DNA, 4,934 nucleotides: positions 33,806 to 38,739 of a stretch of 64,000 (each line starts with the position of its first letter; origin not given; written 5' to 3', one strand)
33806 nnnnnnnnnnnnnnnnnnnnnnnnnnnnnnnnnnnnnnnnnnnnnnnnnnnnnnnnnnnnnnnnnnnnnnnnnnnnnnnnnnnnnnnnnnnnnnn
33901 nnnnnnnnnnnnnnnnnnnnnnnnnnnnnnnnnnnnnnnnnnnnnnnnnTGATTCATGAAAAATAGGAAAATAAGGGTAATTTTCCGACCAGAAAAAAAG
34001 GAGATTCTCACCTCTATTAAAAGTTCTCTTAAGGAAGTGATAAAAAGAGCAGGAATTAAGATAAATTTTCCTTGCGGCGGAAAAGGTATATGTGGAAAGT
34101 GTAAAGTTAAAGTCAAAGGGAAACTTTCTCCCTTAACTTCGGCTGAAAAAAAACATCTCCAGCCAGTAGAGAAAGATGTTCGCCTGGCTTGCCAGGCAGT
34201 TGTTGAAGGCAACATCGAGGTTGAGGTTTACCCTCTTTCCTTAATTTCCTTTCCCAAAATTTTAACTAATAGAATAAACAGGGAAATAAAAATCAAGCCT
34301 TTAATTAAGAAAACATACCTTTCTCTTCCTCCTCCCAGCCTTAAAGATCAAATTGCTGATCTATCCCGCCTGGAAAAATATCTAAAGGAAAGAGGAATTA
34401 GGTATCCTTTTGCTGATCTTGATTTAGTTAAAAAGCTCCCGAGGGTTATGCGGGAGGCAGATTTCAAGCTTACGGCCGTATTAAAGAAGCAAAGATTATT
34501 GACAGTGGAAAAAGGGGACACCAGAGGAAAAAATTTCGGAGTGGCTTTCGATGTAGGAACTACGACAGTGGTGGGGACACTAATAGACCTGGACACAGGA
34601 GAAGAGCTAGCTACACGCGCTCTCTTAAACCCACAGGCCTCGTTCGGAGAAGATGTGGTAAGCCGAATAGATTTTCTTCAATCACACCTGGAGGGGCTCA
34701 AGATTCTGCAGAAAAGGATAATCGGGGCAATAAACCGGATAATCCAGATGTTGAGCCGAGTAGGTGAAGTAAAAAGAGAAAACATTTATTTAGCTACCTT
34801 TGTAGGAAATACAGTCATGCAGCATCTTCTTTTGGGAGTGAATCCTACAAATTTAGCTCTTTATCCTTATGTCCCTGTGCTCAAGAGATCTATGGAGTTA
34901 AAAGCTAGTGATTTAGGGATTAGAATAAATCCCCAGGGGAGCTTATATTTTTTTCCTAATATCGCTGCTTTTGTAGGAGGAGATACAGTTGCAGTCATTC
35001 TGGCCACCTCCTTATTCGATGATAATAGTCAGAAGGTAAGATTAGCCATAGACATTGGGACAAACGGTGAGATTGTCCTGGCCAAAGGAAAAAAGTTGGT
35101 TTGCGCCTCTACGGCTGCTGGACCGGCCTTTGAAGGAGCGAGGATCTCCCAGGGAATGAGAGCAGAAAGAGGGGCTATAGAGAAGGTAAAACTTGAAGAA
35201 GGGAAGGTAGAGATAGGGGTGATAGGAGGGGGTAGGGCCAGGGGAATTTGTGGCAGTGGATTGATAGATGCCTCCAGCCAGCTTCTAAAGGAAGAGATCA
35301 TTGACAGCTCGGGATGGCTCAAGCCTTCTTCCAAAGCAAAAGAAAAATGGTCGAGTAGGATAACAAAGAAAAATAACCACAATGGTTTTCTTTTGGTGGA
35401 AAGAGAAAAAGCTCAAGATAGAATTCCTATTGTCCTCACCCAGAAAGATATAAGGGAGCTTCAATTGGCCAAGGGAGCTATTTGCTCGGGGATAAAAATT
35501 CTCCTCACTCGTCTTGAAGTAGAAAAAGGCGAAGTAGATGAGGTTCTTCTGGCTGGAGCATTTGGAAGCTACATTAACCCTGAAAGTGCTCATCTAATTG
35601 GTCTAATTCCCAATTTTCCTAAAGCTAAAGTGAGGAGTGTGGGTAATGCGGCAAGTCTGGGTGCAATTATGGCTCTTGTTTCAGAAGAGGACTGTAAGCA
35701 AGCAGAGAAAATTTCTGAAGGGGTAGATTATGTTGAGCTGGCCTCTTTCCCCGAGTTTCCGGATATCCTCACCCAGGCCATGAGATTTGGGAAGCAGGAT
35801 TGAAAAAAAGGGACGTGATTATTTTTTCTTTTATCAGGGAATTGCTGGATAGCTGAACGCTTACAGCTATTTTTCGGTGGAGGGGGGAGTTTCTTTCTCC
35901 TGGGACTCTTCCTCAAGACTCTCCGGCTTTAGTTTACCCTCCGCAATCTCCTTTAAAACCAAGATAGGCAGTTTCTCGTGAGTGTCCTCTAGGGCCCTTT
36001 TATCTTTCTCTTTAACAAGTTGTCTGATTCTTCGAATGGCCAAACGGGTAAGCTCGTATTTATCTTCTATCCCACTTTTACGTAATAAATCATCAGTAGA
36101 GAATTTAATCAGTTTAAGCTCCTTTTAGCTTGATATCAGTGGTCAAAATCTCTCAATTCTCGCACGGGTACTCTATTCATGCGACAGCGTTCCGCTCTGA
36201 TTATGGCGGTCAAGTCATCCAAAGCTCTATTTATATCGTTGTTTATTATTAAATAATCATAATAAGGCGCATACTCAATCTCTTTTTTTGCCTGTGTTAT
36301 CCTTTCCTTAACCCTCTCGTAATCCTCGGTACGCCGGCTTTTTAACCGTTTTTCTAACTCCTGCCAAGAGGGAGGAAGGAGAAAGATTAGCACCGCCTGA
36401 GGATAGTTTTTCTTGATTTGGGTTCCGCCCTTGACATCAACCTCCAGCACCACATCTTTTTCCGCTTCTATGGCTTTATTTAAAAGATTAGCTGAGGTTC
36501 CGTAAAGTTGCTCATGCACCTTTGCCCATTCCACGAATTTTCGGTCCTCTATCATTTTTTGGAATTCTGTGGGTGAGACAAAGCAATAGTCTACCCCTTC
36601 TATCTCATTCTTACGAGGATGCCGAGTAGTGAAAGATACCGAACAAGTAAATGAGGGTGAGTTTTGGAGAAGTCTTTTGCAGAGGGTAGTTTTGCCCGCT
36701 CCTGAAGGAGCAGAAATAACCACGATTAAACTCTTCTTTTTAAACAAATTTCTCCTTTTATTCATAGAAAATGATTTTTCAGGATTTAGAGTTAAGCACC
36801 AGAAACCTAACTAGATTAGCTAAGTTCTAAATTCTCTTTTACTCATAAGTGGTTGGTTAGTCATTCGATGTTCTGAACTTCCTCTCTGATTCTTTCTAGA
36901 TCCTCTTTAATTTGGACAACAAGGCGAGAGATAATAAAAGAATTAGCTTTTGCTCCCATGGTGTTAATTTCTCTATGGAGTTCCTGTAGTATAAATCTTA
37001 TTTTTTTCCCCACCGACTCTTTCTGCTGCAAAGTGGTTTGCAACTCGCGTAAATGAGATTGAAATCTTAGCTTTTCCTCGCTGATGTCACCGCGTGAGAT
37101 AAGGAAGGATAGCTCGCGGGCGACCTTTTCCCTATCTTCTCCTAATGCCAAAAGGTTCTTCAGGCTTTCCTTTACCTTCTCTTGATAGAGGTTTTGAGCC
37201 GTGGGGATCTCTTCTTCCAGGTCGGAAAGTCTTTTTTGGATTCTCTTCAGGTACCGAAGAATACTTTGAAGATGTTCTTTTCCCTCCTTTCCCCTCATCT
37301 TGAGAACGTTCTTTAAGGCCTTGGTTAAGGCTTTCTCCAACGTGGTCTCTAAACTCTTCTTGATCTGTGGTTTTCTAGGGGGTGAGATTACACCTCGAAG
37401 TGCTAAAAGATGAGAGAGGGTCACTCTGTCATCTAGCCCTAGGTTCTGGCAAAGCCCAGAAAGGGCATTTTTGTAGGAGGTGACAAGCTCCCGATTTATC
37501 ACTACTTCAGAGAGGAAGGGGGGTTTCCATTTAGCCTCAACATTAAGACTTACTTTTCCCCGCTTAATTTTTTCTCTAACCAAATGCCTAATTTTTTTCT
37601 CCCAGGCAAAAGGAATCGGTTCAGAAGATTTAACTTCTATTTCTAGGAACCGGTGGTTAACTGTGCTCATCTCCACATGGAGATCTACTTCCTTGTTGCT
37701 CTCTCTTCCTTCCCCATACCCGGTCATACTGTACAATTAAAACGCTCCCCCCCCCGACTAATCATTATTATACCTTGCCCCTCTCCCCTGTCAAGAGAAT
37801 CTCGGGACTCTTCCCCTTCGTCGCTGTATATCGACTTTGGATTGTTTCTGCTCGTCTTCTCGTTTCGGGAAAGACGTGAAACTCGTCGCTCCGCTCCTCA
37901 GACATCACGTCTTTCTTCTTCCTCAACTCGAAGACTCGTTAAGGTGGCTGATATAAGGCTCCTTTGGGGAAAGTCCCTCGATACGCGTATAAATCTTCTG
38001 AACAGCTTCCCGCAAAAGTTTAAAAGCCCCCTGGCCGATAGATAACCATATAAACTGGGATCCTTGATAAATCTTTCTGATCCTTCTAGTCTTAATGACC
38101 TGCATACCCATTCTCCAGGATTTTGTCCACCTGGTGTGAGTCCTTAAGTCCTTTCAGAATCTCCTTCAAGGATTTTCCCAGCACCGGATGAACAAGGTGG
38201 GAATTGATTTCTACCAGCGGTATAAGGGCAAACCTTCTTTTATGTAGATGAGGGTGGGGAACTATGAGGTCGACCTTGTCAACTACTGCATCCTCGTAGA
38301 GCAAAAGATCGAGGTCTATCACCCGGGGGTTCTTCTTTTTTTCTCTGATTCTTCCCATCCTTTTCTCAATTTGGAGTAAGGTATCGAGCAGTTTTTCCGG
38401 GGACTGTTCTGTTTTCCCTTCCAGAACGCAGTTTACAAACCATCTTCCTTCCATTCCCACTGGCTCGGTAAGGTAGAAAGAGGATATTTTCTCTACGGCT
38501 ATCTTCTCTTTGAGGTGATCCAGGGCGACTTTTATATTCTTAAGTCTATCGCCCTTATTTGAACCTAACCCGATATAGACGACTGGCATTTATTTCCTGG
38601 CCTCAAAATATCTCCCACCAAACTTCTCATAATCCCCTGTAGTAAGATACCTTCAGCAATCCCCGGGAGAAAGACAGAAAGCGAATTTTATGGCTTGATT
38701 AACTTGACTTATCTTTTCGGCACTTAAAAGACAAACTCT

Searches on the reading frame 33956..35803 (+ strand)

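Call 52: search_protein_families(library=pfam, proteins=[window:33956-35803:+], max_evalue=0.00001)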
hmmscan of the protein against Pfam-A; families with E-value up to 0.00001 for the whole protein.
window:33956-35803:+ (615 aa): 4 families
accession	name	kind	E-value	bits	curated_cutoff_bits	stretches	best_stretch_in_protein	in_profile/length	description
PF14574.11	RACo_C_ter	-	3.6e-79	265.9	27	1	361-613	2-251/261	C-terminal domain of RACo the ASKHA domain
PF17651.6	Raco_middle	-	4.2e-57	192.8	26.8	1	194-353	1-160/163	RACo middle region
PF17650.6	RACo_linker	-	4.8e-21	74.8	26.2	1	108-190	3-85/86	RACo linker region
PF00111.32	Fer2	-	5.1e-08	33.2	21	1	23-83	17-76/77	2Fe-2S iron-sulfur cluster binding domain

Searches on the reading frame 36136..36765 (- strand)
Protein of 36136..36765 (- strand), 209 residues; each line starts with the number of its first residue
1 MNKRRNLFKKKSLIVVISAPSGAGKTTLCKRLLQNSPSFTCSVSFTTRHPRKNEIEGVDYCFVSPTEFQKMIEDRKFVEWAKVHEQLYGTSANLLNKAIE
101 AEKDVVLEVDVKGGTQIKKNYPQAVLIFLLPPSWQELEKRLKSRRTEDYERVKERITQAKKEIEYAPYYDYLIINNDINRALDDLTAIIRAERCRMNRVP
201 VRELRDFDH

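Call 52: search_protein_families(library=pfam, proteins=[window:36136-36765:-], max_evalue=0.00001)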
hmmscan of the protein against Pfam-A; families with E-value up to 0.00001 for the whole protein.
window:36136-36765:- (209 aa): 1 family
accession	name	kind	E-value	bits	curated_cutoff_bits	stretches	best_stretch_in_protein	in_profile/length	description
PF00625.27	Guanylate_kin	-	6.3e-48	163.3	25.2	1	14-191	4-181/182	Guanylate kinase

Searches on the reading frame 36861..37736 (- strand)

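Call 52: search_protein_families(library=pfam, proteins=[window:36861-37736:-], max_evalue=0.00001)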
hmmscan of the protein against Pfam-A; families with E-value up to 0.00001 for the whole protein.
window:36861-37736:- (291 aa): 2 families
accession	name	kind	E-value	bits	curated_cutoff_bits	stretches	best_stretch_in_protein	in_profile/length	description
PF03755.18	YicC-like_N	-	3.1e-34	119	25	1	1-154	1-153/156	Endoribonuclease YicC-like, N-terminal region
PF08340.16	YicC-like_C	-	8.9e-33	113.4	27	1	174-291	2-120/120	Endoribonuclease YicC-like, C-terminal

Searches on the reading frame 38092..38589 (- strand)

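Call 52: search_protein_families(library=pfam, proteins=[window:38092-38589:-], max_evalue=0.00001)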
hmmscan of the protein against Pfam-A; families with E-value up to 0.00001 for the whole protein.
window:38092-38589:- (165 aa): 1 family
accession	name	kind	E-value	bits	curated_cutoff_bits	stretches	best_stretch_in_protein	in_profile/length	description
PF01288.25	HPPK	-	3e-37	128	25.7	1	5-129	1-115/116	7,8-dihydro-6-hydroxymethylpterin-pyrophosphokinase (HPPK)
